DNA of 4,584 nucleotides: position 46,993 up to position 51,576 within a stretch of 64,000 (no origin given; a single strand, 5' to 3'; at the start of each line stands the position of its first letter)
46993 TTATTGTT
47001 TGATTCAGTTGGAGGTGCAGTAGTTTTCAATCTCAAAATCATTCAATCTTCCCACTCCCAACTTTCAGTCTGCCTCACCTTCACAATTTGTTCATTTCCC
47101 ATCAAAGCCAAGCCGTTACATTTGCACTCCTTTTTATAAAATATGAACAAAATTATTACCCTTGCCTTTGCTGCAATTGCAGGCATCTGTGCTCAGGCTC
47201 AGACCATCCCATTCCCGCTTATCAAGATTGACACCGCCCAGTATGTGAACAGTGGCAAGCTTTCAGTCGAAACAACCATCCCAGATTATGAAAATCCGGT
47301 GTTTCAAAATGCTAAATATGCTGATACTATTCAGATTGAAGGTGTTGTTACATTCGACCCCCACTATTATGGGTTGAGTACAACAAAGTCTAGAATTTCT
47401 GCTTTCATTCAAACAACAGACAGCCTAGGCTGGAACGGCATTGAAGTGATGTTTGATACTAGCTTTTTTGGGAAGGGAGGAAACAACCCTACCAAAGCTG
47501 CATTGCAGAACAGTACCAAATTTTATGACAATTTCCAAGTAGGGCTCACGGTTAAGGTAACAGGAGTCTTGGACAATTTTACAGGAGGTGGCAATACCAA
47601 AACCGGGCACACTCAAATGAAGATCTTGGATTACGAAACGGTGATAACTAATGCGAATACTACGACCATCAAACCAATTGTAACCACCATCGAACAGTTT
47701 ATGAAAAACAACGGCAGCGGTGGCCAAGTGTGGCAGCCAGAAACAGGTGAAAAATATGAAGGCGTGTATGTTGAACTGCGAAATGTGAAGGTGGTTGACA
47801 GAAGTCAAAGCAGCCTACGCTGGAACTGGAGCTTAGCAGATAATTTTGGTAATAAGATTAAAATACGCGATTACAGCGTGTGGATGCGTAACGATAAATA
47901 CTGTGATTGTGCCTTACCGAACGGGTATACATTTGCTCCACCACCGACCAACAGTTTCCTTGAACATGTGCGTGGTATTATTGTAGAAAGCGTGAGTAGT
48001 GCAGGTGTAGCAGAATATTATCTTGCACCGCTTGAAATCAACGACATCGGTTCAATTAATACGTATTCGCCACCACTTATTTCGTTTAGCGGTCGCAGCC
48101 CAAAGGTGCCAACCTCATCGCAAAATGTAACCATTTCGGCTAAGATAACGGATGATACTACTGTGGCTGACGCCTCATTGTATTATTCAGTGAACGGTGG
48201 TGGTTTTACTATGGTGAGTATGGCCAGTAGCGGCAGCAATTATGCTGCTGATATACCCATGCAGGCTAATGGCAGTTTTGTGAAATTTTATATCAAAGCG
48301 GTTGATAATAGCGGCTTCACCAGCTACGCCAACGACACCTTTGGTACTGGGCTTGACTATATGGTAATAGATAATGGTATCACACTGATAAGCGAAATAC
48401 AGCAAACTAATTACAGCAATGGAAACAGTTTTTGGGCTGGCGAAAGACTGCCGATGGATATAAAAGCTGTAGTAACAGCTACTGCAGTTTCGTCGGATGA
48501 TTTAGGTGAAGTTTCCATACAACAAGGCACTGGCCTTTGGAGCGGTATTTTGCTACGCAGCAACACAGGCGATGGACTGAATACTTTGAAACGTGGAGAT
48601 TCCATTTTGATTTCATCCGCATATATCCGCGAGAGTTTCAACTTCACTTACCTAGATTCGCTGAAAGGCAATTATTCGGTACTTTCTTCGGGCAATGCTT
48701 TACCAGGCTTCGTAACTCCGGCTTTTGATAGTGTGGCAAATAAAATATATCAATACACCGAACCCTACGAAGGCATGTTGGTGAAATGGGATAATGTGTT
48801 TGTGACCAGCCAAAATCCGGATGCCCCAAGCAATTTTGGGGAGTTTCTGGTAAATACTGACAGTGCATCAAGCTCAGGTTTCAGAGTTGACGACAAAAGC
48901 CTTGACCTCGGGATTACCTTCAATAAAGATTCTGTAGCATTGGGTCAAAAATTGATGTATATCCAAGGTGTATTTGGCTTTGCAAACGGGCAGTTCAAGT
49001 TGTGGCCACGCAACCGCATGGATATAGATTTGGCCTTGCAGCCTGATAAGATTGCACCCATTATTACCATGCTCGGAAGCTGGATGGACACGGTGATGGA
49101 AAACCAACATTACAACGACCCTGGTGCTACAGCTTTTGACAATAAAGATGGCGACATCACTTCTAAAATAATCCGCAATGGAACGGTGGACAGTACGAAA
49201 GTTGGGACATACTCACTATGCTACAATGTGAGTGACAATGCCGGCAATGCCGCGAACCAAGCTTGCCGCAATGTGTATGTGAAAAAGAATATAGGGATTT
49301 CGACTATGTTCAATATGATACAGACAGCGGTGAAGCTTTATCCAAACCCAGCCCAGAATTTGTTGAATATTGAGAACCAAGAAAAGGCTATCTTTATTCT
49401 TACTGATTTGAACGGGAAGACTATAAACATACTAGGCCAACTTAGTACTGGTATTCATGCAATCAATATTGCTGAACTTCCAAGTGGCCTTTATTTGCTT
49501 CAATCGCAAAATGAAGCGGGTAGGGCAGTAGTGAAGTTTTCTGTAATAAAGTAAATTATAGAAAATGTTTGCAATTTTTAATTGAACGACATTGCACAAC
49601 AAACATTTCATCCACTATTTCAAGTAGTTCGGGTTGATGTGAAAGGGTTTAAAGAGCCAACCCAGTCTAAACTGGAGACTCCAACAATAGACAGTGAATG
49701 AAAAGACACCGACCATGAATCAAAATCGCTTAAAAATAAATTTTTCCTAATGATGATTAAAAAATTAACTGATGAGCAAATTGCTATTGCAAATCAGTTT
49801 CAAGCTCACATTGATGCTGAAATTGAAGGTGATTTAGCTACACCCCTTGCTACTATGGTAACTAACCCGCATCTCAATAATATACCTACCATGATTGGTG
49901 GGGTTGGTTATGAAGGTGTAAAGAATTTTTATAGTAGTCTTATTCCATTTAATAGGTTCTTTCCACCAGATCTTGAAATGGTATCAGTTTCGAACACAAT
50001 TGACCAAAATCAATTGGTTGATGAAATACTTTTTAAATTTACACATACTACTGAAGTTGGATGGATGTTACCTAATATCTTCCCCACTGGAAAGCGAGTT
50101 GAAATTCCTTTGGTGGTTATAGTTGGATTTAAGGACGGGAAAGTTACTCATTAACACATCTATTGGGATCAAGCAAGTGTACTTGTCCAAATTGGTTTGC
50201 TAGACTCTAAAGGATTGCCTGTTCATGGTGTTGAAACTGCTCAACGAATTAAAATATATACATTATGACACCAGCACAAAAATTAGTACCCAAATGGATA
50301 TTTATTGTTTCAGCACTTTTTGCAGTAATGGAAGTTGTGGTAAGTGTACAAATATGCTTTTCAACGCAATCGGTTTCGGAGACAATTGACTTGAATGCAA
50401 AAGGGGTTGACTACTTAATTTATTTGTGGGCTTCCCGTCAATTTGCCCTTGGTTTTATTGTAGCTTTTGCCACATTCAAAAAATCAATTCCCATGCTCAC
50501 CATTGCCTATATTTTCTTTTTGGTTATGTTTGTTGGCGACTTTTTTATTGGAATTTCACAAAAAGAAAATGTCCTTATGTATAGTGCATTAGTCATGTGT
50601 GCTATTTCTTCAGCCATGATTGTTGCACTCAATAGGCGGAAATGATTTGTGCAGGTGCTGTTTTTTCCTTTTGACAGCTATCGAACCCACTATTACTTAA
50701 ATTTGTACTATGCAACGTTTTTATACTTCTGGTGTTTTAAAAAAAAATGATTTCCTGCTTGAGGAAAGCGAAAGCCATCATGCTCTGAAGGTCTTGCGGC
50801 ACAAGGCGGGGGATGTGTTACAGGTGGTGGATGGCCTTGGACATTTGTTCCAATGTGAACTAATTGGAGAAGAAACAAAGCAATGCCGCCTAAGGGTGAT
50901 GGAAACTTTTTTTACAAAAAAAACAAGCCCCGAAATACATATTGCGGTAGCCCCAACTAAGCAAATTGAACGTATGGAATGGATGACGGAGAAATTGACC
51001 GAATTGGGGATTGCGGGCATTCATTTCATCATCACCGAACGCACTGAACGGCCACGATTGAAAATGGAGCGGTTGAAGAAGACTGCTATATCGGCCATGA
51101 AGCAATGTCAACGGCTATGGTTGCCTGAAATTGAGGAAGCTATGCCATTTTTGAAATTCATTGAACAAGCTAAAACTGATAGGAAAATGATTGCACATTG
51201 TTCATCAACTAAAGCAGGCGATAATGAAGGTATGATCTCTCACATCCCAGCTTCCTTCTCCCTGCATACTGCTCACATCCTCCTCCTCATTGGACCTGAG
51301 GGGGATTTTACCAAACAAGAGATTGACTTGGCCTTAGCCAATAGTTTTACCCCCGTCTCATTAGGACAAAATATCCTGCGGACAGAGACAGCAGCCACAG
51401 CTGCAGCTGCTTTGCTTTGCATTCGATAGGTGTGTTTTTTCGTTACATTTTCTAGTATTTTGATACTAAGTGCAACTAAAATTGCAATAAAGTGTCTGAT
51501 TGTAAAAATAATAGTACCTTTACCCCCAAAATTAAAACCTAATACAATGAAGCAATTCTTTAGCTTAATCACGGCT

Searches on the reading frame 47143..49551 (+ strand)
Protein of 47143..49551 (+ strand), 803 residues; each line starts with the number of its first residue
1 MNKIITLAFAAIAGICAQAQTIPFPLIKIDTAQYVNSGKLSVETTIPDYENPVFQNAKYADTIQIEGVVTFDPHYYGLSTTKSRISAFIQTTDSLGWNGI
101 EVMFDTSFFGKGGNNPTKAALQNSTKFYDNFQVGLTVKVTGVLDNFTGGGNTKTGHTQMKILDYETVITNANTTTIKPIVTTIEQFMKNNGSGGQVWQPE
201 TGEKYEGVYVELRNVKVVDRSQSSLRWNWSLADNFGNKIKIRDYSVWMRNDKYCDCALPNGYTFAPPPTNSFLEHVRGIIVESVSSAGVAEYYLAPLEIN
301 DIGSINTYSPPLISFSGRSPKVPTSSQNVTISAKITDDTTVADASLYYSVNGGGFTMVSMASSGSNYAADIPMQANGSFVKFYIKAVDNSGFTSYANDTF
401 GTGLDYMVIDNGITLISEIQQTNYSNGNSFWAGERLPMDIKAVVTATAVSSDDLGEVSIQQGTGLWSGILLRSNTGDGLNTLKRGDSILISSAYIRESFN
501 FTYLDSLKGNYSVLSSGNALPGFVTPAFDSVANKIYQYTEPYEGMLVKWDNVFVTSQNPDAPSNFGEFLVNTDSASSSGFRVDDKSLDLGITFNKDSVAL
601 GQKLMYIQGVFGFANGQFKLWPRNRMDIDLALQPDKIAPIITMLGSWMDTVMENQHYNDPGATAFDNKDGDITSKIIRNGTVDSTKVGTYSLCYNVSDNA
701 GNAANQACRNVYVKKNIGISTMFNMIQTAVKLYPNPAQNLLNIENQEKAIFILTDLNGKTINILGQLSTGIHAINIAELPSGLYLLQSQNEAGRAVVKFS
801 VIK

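Call 66: search_protein_families(library=ncbifam, proteins=[window:47143-49551:+], max_evalue=0.00001)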
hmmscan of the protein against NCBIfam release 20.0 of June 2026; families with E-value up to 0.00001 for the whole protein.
window:47143-49551:+ (803 aa): 1 family
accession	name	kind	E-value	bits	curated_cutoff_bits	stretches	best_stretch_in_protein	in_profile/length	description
TIGR04183.1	Por_Secre_tail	domain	2.7e-08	33.7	23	1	732-800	1-70/72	T9SS type A sorting domain-containing protein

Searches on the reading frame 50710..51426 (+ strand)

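Call 78: search_protein_families(library=pfam, proteins=[window:50710-51426:+], max_evalue=0.00001)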
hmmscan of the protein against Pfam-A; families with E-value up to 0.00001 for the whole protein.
window:50710-51426:+ (239 aa): 2 families
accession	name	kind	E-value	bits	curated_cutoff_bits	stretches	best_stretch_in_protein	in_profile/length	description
PF04452.19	Methyltrans_RNA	-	7.2e-45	153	23.9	1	73-236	3-164/165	RNA methyltransferase domain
PF20260.4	PUA_4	-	4.7e-12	46.2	23.9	1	17-63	1-47/48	RNA methyltransferase PUA domain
